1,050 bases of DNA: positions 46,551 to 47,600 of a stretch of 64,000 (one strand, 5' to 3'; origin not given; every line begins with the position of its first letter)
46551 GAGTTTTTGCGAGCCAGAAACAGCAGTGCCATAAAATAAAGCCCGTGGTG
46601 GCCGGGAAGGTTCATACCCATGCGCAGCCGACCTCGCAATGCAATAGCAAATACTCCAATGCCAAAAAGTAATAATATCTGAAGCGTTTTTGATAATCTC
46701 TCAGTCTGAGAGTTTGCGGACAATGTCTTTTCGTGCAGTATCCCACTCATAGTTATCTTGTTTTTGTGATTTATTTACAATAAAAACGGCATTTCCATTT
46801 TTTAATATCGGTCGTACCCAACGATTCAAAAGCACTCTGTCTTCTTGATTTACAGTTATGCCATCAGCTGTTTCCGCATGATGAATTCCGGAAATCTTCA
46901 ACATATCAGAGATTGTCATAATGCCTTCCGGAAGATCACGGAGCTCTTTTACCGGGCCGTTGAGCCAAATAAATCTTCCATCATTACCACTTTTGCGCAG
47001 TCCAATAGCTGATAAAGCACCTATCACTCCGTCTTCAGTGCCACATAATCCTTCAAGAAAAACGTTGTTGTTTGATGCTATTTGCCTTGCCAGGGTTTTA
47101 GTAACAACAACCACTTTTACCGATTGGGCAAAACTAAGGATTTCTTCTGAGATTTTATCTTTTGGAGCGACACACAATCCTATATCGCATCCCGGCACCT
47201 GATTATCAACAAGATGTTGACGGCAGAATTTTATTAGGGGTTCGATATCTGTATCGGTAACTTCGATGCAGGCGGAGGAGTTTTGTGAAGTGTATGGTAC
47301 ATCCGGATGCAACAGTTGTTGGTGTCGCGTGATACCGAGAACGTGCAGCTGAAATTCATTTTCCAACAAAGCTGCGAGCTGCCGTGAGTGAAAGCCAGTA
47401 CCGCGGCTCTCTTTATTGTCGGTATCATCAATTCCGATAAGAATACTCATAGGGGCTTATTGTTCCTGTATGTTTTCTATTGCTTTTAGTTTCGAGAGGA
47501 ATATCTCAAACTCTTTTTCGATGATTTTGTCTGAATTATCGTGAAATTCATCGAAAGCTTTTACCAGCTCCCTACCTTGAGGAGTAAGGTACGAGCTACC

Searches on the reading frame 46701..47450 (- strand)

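Call 7: search_protein_families(library=pfam, proteins=[window:46701-47450:-], max_evalue=0.001)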
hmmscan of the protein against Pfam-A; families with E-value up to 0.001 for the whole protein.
window:46701-47450:- (249 aa): 1 family
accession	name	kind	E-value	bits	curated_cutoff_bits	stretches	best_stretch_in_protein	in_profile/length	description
PF22641.2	TiaS_TCKD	-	0.00032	21.2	27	0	5-65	2-60/156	TiaS TCKD domain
